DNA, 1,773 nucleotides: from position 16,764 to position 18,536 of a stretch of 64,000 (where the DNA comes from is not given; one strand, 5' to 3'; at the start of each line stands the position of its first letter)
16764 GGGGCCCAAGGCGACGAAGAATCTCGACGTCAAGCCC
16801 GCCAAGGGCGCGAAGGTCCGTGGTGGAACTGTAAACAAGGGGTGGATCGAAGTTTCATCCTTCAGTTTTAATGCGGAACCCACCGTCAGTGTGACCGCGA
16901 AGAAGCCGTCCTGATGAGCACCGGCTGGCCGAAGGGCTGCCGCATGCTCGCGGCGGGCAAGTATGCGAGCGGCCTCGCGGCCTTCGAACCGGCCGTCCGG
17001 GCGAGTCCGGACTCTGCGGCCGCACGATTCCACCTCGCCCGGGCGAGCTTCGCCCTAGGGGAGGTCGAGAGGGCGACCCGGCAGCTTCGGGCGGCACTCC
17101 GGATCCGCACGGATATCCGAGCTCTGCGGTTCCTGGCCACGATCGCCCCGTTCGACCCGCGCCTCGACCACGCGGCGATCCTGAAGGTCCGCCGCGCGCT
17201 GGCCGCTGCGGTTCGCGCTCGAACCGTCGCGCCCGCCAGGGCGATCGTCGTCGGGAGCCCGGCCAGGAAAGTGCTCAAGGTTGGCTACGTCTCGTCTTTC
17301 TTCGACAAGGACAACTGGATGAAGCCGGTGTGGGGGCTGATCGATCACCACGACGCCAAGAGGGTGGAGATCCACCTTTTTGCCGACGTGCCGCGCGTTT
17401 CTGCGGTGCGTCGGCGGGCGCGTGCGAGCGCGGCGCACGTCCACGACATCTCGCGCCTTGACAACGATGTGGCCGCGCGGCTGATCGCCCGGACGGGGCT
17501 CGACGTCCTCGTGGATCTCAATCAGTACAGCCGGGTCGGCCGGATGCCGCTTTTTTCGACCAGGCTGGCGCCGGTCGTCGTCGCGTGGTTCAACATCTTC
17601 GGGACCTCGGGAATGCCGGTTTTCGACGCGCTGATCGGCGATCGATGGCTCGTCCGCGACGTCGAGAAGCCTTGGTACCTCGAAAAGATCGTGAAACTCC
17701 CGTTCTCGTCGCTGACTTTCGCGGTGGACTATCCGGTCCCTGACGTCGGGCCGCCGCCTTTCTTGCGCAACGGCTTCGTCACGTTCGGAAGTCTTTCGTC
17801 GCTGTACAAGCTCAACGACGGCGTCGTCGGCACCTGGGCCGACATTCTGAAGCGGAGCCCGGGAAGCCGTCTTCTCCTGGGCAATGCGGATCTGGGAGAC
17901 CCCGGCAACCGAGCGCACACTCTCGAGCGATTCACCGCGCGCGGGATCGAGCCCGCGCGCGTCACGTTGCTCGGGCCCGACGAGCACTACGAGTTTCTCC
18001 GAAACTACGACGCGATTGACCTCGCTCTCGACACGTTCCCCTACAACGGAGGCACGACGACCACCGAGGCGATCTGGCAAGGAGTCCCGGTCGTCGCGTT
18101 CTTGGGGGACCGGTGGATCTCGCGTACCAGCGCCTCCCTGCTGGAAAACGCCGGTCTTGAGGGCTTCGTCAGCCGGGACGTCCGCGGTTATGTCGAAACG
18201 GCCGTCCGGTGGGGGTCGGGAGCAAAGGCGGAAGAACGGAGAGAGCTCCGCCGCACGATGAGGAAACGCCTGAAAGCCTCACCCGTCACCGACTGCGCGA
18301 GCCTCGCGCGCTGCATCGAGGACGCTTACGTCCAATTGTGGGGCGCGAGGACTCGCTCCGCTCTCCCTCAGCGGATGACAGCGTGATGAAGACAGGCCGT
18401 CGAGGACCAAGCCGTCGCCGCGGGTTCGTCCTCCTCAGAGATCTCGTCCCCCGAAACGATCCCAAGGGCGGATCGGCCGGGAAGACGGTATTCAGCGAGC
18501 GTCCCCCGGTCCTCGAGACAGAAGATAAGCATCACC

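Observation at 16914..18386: TPR-GT41 (O-GlcNAc-transferase-like) glycosyltransferase translationally coupled to a Ser/Thr-rich precursor; decayed second copy at the array end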

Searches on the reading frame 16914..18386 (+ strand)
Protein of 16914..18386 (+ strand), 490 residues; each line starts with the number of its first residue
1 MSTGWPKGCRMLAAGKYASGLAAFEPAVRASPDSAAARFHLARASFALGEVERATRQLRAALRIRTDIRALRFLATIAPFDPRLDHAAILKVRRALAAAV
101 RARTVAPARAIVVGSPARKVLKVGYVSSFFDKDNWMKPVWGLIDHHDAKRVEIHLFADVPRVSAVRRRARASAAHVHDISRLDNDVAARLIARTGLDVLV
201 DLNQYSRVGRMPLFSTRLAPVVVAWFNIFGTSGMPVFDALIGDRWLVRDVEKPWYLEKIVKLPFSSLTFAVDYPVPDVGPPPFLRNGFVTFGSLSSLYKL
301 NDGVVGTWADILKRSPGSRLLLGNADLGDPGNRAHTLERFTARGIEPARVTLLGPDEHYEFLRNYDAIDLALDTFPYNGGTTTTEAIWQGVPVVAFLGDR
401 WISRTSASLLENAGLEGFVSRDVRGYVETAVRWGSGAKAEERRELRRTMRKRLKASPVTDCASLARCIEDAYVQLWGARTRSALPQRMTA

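Call 3: search_protein_families(library=pfam, proteins=[window:16914-18386:+], max_evalue=0.01)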
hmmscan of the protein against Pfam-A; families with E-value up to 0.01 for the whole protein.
window:16914-18386:+ (490 aa): 5 families
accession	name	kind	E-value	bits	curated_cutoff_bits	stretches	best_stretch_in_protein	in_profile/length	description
PF13844.12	Glyco_transf_41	-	3.6e-35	121.7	25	2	288-465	368-540/543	Glycosyl transferase family 41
PF14559.12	TPR_19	-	5.3e-09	36.7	25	1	12-75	2-66/68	Tetratricopeptide repeat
PF13432.12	TPR_16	-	3.3e-07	31.1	32.7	1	12-64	8-60/65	Tetratricopeptide repeat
PF13428.12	TPR_14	-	0.0046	18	23.5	0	11-44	11-44/44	Tetratricopeptide repeat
PF14561.12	TPR_20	-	0.0056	17.4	25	0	21-66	8-53/90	Tetratricopeptide repeat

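Call 4: search_protein_families(library=ncbifam, proteins=[window:16914-18386:+], max_evalue=0.01)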
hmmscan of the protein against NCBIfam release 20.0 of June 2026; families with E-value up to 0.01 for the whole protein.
window:16914-18386:+ (490 aa): 3 families
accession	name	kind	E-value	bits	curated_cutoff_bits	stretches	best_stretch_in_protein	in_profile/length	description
TIGR02917.1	PEP_TPR_lipo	equivalog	9e-05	20.5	312.2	1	11-87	611-688/899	XrtA/PEP-CTERM system TPR-repeat protein PrsT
TIGR02552.1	LcrH_SycD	equivalog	0.00026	20.7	104.8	1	12-67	63-118/136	SycD/LcrH family type III secretion system chaperone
NF040959.1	MamA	equivalog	0.0028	17.1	200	1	7-70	111-175/204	magnetosome protein MamA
